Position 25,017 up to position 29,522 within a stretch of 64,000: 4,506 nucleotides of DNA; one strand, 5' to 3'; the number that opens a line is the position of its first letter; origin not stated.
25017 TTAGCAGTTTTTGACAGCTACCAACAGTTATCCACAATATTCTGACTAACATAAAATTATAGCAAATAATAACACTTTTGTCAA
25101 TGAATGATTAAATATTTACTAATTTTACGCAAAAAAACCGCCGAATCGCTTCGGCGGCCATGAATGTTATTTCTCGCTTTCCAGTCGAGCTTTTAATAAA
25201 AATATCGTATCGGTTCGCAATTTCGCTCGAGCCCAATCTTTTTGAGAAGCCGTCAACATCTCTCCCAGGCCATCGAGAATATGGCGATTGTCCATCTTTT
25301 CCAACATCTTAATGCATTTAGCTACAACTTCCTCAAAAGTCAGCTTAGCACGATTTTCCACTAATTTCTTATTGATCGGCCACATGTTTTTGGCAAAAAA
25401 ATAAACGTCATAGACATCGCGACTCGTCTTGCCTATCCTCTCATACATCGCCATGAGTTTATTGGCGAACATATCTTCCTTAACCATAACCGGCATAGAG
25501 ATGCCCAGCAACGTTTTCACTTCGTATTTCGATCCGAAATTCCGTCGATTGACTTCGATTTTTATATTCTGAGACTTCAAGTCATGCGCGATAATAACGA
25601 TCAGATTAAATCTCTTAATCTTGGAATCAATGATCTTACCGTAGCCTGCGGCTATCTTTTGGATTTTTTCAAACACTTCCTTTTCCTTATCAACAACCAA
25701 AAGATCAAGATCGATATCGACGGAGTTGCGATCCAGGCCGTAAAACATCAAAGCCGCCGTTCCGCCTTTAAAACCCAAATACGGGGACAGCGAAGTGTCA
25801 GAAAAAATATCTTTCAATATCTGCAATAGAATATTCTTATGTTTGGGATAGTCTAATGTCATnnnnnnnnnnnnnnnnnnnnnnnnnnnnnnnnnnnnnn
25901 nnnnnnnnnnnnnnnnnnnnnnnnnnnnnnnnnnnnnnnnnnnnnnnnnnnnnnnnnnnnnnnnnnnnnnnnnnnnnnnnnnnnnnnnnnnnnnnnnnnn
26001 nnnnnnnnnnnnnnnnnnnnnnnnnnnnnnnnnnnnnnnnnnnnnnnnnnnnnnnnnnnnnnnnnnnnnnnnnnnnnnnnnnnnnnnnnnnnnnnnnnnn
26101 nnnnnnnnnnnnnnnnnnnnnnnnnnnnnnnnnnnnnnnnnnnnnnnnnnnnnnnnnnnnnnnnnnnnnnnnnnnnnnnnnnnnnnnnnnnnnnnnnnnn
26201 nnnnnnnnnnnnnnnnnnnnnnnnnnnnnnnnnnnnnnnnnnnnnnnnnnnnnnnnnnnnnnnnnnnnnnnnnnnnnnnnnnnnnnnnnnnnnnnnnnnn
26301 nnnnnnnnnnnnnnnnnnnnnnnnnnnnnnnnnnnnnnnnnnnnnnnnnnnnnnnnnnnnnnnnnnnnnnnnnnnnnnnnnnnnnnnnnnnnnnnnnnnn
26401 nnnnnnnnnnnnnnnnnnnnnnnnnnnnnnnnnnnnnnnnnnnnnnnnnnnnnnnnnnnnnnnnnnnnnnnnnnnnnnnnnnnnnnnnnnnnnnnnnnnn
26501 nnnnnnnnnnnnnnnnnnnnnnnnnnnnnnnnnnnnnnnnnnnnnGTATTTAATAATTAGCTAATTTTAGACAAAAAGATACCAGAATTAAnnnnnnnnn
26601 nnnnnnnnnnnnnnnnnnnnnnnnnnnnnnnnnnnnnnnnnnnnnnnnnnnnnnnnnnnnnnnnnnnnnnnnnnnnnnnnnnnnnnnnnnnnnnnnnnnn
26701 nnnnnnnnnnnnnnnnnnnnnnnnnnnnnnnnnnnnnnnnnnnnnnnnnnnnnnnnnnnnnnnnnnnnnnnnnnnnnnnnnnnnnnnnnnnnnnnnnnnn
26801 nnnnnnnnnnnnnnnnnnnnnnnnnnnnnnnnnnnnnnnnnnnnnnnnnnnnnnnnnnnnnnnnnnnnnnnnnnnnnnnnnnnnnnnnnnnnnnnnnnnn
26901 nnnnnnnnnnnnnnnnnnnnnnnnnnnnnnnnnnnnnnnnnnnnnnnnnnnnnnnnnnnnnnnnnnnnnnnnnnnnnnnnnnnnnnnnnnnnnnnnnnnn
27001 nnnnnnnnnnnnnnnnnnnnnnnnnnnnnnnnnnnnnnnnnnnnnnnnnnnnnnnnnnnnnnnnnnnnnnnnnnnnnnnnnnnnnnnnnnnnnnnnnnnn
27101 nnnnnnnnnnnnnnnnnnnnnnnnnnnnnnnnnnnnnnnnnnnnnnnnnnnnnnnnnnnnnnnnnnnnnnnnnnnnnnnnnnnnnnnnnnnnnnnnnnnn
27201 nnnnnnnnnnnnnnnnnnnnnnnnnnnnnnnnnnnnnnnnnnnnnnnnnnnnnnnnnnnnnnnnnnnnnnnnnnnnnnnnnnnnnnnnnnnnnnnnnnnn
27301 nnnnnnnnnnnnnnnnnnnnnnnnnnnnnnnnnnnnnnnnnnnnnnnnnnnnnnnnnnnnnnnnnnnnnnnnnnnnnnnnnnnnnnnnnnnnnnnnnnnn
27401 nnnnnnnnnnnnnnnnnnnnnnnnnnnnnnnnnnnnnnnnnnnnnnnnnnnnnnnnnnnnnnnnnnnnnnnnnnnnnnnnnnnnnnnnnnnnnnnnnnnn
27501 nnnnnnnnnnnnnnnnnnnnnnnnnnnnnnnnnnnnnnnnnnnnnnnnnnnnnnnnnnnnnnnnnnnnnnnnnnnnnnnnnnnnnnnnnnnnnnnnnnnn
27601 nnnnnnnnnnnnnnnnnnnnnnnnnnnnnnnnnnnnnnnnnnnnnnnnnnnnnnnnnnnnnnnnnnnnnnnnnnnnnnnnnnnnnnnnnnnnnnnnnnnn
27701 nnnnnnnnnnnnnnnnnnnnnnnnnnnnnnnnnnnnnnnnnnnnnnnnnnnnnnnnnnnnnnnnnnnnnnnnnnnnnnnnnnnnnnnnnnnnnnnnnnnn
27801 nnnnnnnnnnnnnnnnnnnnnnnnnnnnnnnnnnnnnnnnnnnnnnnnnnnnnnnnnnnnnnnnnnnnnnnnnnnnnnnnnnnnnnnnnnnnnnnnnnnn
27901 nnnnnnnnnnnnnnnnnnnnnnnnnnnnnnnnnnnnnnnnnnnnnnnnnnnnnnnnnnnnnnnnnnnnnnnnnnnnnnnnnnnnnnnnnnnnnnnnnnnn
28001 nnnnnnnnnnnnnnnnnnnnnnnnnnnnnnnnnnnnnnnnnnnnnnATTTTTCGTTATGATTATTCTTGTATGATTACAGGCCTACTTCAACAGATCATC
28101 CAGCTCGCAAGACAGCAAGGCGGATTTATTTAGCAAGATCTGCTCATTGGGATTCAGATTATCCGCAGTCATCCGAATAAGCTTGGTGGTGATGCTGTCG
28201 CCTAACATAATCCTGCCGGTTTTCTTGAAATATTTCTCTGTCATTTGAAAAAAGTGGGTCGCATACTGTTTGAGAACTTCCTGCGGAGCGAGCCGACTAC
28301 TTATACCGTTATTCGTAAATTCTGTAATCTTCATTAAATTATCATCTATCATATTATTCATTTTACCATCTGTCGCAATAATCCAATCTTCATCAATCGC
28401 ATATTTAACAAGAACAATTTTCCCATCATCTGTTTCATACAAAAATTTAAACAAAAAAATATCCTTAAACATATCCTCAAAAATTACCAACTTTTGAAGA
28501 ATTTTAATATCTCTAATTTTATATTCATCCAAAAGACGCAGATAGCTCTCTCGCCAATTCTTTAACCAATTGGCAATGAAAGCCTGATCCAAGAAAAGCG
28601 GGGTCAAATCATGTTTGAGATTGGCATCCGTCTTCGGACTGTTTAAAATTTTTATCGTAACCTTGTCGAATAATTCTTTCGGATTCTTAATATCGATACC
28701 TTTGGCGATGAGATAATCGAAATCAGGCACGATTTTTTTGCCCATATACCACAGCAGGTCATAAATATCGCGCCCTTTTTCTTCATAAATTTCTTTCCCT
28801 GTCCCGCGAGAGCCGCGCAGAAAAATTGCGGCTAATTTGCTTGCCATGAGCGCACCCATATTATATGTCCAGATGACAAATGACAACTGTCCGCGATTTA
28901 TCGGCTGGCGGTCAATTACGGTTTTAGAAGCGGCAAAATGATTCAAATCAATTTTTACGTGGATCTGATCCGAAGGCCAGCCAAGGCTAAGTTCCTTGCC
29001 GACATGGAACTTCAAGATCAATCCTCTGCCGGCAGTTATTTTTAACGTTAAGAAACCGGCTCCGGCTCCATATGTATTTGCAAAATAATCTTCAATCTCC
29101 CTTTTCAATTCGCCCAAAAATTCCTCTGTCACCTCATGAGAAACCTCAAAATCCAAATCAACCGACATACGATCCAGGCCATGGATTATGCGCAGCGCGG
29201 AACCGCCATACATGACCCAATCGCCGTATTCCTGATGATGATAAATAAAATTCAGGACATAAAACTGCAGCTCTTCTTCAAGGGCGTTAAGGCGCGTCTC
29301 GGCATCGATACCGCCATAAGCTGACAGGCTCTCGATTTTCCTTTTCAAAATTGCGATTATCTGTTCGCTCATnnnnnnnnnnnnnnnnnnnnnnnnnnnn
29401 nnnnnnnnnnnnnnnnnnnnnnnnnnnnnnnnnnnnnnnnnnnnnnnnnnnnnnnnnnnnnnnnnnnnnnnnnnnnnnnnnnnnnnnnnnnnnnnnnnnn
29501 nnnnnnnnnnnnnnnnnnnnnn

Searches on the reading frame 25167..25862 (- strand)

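Call 57: search_protein_families(library=pfam, proteins=[window:25167-25862:-], max_evalue=0.001)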
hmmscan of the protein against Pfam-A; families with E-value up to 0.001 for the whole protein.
window:25167-25862:- (231 aa): 1 family
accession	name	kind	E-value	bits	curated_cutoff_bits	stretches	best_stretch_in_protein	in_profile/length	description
PF08843.17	AbiEii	-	2.8e-18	67.2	22.5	1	14-213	1-219/238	Nucleotidyl transferase AbiEii toxin, Type IV TA system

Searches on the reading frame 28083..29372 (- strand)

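Call 57: search_protein_families(library=pfam, proteins=[window:28083-29372:-], max_evalue=0.001)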
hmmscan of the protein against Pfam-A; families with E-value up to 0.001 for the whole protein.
window:28083-29372:- (429 aa): 1 family
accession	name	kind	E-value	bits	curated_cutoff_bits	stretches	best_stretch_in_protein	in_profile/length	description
PF08843.17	AbiEii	-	5.2e-19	69.6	22.5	1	49-256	12-216/238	Nucleotidyl transferase AbiEii toxin, Type IV TA system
